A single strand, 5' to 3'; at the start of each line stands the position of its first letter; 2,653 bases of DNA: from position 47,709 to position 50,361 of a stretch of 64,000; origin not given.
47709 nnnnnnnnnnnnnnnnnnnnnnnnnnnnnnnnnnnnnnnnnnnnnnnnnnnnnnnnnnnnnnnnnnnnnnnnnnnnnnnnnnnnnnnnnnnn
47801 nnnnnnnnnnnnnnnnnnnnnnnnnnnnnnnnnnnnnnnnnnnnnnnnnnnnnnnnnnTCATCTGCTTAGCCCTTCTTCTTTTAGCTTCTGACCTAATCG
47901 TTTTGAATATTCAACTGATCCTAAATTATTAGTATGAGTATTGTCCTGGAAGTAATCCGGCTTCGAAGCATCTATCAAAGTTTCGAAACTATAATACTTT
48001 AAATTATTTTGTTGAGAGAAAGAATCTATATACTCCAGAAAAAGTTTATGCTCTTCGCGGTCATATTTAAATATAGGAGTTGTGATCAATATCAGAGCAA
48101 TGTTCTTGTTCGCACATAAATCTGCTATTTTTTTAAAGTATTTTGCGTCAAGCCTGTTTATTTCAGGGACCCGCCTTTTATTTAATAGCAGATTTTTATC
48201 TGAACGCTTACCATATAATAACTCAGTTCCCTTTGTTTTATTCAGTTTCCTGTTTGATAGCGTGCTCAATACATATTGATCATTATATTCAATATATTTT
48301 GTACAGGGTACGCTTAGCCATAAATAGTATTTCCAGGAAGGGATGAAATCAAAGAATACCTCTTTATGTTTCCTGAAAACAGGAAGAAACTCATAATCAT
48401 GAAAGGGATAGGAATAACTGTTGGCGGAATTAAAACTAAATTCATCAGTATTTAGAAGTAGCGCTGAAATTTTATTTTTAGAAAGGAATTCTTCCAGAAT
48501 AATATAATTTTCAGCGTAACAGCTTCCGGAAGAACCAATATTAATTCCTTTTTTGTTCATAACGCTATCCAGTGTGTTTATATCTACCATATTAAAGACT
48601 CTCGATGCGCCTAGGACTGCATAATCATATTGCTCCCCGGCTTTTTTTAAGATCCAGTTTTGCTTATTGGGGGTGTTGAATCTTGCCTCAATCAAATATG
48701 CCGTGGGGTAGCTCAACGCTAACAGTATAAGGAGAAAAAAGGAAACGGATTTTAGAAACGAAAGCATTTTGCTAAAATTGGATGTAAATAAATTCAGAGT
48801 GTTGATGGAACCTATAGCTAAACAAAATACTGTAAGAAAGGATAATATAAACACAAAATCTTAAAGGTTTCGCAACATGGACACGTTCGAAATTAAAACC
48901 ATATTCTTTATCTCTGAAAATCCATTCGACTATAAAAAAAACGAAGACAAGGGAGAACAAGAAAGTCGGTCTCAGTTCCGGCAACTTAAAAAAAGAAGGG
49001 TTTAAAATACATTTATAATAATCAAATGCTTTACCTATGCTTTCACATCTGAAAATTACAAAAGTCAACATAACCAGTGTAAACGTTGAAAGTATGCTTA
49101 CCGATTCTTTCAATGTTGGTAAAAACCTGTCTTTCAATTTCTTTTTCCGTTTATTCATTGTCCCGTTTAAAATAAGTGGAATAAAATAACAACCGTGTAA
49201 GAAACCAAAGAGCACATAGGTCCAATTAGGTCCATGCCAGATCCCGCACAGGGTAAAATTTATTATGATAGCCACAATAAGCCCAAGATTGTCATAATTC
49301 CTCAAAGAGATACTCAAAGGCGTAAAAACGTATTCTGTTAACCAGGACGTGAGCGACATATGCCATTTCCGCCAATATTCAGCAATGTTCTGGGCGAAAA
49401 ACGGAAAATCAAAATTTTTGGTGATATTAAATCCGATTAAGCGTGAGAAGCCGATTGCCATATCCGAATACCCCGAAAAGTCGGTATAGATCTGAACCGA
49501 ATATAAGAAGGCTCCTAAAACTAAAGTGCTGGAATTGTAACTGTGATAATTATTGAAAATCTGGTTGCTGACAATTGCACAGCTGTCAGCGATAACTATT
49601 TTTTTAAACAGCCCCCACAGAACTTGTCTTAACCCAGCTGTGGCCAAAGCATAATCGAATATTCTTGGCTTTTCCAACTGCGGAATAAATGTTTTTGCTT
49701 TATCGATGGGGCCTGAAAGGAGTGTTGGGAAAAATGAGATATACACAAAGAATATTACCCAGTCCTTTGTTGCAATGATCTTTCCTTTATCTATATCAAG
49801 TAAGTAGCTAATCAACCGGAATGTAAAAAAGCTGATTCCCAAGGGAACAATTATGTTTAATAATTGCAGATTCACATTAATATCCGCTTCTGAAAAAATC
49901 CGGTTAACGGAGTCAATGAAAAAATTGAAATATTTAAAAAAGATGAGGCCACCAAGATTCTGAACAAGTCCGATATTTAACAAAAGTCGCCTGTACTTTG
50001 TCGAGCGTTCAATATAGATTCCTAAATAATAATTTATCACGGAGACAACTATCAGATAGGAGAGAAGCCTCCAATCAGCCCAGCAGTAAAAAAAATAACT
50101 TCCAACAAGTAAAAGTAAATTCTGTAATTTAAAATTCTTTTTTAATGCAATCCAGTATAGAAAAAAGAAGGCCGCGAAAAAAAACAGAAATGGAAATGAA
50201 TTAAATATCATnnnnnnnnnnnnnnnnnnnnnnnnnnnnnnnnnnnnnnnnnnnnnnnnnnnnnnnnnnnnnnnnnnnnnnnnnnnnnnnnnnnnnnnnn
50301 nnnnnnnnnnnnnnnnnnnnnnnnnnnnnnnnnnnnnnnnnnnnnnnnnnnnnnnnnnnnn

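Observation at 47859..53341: FkbH-ACP-MaoC-SDR-MBOAT-SGNH operon: predicted PKS-like glyceryl/lactyl-ACP pathway for acylating a surface glycan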

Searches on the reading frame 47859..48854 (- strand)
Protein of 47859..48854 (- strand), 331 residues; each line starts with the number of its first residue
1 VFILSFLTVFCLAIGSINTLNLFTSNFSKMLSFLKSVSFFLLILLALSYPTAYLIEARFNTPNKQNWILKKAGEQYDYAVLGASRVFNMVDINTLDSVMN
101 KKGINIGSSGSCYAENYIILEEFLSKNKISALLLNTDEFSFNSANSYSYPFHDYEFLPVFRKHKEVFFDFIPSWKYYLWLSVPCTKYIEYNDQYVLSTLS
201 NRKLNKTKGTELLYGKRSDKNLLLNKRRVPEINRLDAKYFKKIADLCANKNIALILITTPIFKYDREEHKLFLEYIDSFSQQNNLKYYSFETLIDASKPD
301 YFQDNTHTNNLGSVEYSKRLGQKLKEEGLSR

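Call 3: search_protein_families(library=pfam, proteins=[window:47859-48854:-], max_evalue=0.01)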
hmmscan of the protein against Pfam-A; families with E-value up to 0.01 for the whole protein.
window:47859-48854:- (331 aa): 0 families

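Call 4: search_protein_families(library=ncbifam, proteins=[window:47859-48854:-], max_evalue=0.01)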
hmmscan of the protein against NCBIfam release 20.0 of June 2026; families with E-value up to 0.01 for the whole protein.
window:47859-48854:- (331 aa): 0 families

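Call 29: find_homologous_proteins(query=window:47859-48767:-, max_evalue=0.001)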
Query window:47859-48767:- (302 aa): 21 proteins with E <= 0.001 among 1659 candidates.
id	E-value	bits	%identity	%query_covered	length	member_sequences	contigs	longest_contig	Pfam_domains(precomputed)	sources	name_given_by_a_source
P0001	4.9e-187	638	100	94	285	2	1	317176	-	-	-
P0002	2.6e-109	383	58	99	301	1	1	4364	-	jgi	jgi:hypothetical protein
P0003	3.3e-96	340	54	99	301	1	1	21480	-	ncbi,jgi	jgi:hypothetical protein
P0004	1.7e-93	331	53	99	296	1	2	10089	-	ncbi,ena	-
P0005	1.1e-90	322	53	98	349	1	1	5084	-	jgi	jgi:hypothetical protein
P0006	8.6e-90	319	55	98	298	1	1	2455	-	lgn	-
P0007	8.7e-90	319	56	98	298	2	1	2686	-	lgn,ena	-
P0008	2.8e-88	314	53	98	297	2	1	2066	-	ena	-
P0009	1.5e-86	308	52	98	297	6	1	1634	-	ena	-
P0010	2.5e-84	301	51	95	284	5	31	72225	-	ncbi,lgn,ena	-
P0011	4.6e-81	290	47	98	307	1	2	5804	-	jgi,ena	jgi:hypothetical protein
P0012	8.8e-81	289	47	95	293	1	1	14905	-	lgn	-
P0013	9.5e-80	286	48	99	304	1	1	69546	-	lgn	-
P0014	1.7e-79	285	49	99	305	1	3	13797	-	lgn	-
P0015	1.5e-78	282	57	82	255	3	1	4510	-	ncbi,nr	ncbi:MAG TPA: hypothetical protein VNX01_01110 [Bacteroidia bacterium]|nr:hypothetical protein [Bact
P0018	1.7e-62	229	42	98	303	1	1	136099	PF04914.19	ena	-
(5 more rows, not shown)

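Call 32: search_solved_structures(query=A1, max_evalue=10, show_alignments=2)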
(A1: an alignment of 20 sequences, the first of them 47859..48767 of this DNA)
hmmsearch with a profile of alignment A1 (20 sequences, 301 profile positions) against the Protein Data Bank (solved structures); distinct sequences matched with E-value up to 10: 0.

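Call 39: predict_structure(alignment_id=A1)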
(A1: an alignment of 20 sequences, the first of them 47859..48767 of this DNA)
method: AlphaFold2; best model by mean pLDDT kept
length: 302 residues; sequences in the alignment: 20
mean_pLDDT: 91.2   pTM: 0.90
mean pLDDT of the five models: 91.2, 90.4, 90.0, 89.3, 88.9
residues with pLDDT >= 90: 233; 70-90: 51; 50-70: 11; < 50: 7
segments of 3 or more residues with pLDDT < 50: 192-196
pLDDT, mean of each block of 10 residues (from residue 1): 95 95 95 92 97 92 97 94 92 98 95 88 94 97 97 96 92 92 76 50 90 98 96 82 91 95 91 90 97 91 46
secondary structure, 60 per line:
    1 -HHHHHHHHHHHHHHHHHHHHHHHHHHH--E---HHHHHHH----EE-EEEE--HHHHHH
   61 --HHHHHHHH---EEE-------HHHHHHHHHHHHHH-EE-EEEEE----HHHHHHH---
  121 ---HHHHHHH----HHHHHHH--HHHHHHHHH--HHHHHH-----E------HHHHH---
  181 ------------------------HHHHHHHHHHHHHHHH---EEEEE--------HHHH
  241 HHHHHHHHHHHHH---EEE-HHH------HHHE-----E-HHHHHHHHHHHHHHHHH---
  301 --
elements in order: H2-28 H35-41 E49-52 H55-60 H63-70 E74-76 H84-97 E102-106 H111-117 H124-130 H135-141 H144-152 H155-160 H173-177 H205-220 E224-228 H237-253 E257-259 H281-297

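Call 42: fold_search(model_id=the predicted structure, library=pdb)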
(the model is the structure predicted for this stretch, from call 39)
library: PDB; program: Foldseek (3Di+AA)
matches with E <= 10: 926; with E <= 0.001: 17
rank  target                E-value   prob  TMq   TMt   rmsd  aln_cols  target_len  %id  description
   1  4ppy_A                1.9e-04  1.00  0.44  0.61   7.5       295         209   10  Crystal structure of a putative acylhydrolase (BF3764) from Bacteroides fragilis NCTC 9343 at 2.00 A resolution (released 2014-04-02)
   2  4ppy_B                2.0e-04  1.00  0.42  0.58   8.0       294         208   11  Crystal structure of a putative acylhydrolase (BF3764) from Bacteroides fragilis NCTC 9343 at 2.00 A resolution (released 2014-04-02)
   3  7dxm_B                3.0e-04  1.00  0.46  0.38   9.7       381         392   12  Crystal structure of DltD (released 2021-07-21)
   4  6o93                  3.2e-04  1.00  0.41  0.34  11.6       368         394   10  D-alanyl transferase DltD from Enterococcus faecalis (released 2019-03-27)
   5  9hi5_D                4.0e-04  1.00  0.41  0.57   9.1       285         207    9  Structure of scaffold FI6-focused design_02 (released 2025-12-03)
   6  9hi4_C                4.8e-04  1.00  0.44  0.61   6.1       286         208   10  Structure of FI6-focused design_03 scaffold in complex with FI6-Fab (released 2025-12-03)
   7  4iyj_A                5.4e-04  1.00  0.41  0.56   9.8       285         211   10  Crystal structure of a putative acylhydrolase (BACUNI_03406) from Bacteroides uniformis ATCC 8492 at 1.37 A resolution (released 2013-03-06)
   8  4rsh_A                6.4e-04  1.00  0.43  0.72   7.6       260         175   10  Structure of a putative lipolytic protein of G-D-S-L family from Desulfitobacterium hafniense DCB-2 (released 2014-11-19)
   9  4iyj_B                7.2e-04  1.00  0.43  0.60   8.6       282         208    9  Crystal structure of a putative acylhydrolase (BACUNI_03406) from Bacteroides uniformis ATCC 8492 at 1.37 A resolution (released 2013-03-06)
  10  3p94_D                7.6e-04  1.00  0.39  0.55   9.3       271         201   11  Crystal structure of a GDSL-like Lipase (BDI_0976) from Parabacteroides distasonis ATCC 8503 at 1.93 A resolution (released 2010-11-03)
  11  3p94_A                8.6e-04  1.00  0.38  0.53   9.4       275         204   10  Crystal structure of a GDSL-like Lipase (BDI_0976) from Parabacteroides distasonis ATCC 8503 at 1.93 A resolution (released 2010-11-03)
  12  4h08                  9.1e-04  1.00  0.39  0.56   8.1       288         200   10  Crystal structure of a putative hydrolase (BT3161) from Bacteroides thetaiotaomicron VPI-5482 at 1.80 A resolution (released 2012-10-17)
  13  3bma_E                9.1e-04  1.00  0.47  0.38   9.7       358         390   12  Crystal structure of D-alanyl-lipoteichoic acid synthetase from Streptococcus pneumoniae R6 (released 2007-12-25)
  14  3bma_C                9.1e-04  1.00  0.46  0.37   9.8       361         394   12  Crystal structure of D-alanyl-lipoteichoic acid synthetase from Streptococcus pneumoniae R6 (released 2007-12-25)
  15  3p94_C                9.7e-04  1.00  0.39  0.56   9.3       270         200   10  Crystal structure of a GDSL-like Lipase (BDI_0976) from Parabacteroides distasonis ATCC 8503 at 1.93 A resolution (released 2010-11-03)
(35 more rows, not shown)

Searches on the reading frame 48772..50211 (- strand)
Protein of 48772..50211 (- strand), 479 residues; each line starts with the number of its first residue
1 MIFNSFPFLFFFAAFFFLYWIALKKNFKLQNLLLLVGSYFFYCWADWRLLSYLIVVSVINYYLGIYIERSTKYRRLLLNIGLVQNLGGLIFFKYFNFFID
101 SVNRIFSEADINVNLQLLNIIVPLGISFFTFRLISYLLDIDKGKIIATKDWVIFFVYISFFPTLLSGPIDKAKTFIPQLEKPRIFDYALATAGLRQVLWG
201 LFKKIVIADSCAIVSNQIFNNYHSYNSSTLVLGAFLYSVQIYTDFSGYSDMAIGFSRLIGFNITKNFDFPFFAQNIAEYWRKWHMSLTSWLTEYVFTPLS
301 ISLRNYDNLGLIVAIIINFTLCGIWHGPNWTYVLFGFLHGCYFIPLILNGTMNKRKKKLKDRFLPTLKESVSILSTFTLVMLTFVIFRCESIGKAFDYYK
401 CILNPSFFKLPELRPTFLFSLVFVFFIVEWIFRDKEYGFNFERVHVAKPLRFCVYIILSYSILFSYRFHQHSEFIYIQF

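Call 3: search_protein_families(library=pfam, proteins=[window:48772-50211:-], max_evalue=0.01)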
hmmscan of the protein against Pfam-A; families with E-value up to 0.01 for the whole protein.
window:48772-50211:- (479 aa): 1 family
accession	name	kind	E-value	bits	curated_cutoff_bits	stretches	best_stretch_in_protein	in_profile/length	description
PF03062.24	MBOAT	-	8.7e-19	68.4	27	1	154-345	84-293/337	MBOAT, membrane-bound O-acyltransferase family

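Call 4: search_protein_families(library=ncbifam, proteins=[window:48772-50211:-], max_evalue=0.01)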
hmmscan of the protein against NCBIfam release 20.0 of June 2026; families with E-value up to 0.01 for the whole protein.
window:48772-50211:- (479 aa): 1 family
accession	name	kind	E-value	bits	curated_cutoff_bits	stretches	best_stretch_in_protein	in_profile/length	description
TIGR04091.1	LTA_dltB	equivalog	7.1e-54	183.5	375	1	49-387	51-376/380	D-alanyl-lipoteichoic acid biosynthesis protein DltB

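Call 53: search_solved_structures(query=window:48772-50211:-, max_evalue=0.001, show_alignments=1)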
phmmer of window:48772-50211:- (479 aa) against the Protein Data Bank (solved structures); distinct sequences matched with E-value up to 0.001: 2.
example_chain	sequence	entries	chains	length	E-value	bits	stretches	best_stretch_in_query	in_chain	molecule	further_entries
6bug_C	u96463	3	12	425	3.1e-33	118.7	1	107-388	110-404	D-alanyl transfer protein DltB | Integral membrane protein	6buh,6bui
8jem_A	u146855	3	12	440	4.8e-33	118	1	106-388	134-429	Teichoic acid D-alanyltransferase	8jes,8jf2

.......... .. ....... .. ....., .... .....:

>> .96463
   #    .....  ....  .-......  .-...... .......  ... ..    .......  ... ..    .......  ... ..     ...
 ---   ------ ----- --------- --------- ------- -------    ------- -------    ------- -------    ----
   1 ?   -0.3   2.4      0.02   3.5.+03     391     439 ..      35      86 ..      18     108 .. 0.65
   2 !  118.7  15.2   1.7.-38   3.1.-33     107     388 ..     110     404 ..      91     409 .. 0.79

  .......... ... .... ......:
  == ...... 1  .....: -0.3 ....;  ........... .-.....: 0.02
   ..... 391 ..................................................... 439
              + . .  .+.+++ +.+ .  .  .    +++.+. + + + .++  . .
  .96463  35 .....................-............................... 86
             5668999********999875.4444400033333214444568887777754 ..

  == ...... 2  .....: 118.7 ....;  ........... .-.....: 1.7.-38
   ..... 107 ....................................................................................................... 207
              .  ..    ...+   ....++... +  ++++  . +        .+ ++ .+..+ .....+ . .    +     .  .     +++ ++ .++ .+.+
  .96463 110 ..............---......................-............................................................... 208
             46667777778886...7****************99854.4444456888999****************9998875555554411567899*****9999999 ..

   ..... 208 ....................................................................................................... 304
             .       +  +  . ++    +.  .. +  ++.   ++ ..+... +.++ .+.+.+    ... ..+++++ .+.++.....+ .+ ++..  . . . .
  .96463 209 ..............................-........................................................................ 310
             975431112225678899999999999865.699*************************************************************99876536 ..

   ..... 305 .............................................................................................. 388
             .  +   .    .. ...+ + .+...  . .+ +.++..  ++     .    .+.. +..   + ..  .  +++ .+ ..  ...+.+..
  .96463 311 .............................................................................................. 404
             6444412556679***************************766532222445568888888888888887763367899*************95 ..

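Call 63: find_related_loci(query=window:48772-50211:-, collection=genome_contigs, flank=6000)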
Query window:48772-50211:- (479 aa) in genome_contigs; peptide patterns used: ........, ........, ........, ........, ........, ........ (x = any residue, [..] = any of these).
599 stretches matched a pattern (row limit reached: there are more); 550 encode a relative of the query (tblastn E <= 1e-3); the best 80 are kept; 80 distinct loci.
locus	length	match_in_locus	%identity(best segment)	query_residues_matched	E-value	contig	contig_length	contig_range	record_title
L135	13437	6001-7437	59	1-479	3e-179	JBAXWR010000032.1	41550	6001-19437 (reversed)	MAG: Mariniphaga sp. isolate ELA718 MAG718_32, whole genome shotgun sequence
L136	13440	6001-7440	53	1-479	1e-165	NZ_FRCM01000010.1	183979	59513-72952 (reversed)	Mucilaginibacter sp. OK098, whole genome shotgun sequence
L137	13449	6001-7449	55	1-479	7e-165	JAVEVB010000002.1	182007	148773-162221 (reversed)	MAG: Lentimicrobium sp. isolate BF4_106 NODE_155_length_182007_cov_8.507730_Biofilm4, whole genome shotgun sequence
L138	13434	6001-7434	55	1-479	8e-159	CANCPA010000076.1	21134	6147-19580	MAG: Chitinophagaceae bacterium isolate JR-MC-I-240519-121 genome assembly, contig: JR-MC-I-240519-C4220, whole genome s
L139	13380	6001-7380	50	18-479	4e-144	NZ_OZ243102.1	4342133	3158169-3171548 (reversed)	MAG: Ekhidna sp. isolate abf1a64b-cdbe-4c37-8f85-7d33dfce044d chromosome 1, complete sequence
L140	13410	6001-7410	50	1-479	1e-148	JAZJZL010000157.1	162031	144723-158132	MAG: Bacteroidota bacterium isolate ADI_H2L1_1_122_18_3-bin021 ADIH2L11_B021_0_000000000157, whole genome shotgun sequen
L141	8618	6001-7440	45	1-479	6e-132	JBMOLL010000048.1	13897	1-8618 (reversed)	MAG: Bacteroidota bacterium isolate Betzabe_MAG023 MAG023_48, whole genome shotgun sequence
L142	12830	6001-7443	45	1-479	1e-126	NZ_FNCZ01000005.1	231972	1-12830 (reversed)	Winogradskyella thalassocola strain DSM 15363, whole genome shotgun sequence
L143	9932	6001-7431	44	1-479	4e-126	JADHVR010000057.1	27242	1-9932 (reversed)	MAG: Bacteroidales bacterium isolate BS750m-G6 BS-750m-C2249, whole genome shotgun sequence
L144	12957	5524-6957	44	1-479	3e-126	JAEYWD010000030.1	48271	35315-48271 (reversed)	MAG: Bacteroidetes bacterium isolate OH_CBlB_256 k127_806749, whole genome shotgun sequence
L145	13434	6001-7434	45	1-479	3e-125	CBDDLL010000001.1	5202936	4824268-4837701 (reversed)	MAG: Saccharicrinis sp. isolate 9d814f01-125d-4279-8cb7-a87eae535086 genome assembly, contig: contig_1, whole genome sho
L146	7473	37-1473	43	1-479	8e-125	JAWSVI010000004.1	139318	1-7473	MAG: Desulfobacteraceae bacterium isolate PJM12_PCL_del1 B9PCLJ1_contig_47, whole genome shotgun sequence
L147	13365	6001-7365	45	1-453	2e-124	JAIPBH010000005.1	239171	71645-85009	MAG: Flavobacteriaceae bacterium isolate Tobar13m-G22 Tobar13m-C46, whole genome shotgun sequence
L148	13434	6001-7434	44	1-479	3e-123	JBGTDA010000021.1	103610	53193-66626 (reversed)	MAG: Rhodonellum sp. isolate JTS-RE132 k141_9954189, whole genome shotgun sequence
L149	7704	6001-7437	42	1-479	2e-123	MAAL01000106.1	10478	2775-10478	Gammaproteobacteria bacterium 42_54_T18 BD02T18_scaffold_1972, whole genome shotgun sequence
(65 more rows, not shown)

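Call 66: search_protein_families(library=pfam, proteins=[L147:4241-5734:+, L147:7446-8369:+, L136:5612-5989:+, L136:4220-5131:+], max_evalue=0.001)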
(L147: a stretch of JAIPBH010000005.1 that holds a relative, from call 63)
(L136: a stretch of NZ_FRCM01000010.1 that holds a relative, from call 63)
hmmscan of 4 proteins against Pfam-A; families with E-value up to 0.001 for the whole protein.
L147:4241-5734:+ (498 aa): 1 family
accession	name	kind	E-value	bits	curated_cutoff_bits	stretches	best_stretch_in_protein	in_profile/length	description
PF00501.34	AMP-binding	-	1.4e-56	192.4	29.9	1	19-355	13-384/384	AMP-binding enzyme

L147:7446-8369:+ (308 aa): 0 families

L136:5612-5989:+ (126 aa): 1 family
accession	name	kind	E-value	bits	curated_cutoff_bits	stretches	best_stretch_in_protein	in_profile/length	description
PF13669.12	Glyoxalase_4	-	9.2e-14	52.1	27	1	4-112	1-109/109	Glyoxalase/Bleomycin resistance protein/Dioxygenase superfamily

L136:4220-5131:+ (304 aa): 6 families
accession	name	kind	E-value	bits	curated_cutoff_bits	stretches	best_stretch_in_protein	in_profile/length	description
PF13489.12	Methyltransf_23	-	2.1e-17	63.8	27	1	122-243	8-123/164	Methyltransferase domain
PF08242.18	Methyltransf_12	-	1.2e-12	48.8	30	1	141-234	1-98/98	Methyltransferase domain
PF08241.18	Methyltransf_11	-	2e-12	48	21.2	1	141-236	1-95/95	Methyltransferase domain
PF13847.12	Methyltransf_31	-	3.6e-08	33.7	27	1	136-247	3-121/145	Methyltransferase domain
PF13649.12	Methyltransf_25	-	5.2e-08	33.9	27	1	141-232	2-97/97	Methyltransferase domain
PF05401.17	NodS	-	5.7e-05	23.5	24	1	136-242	43-150/201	Nodulation protein S (NodS)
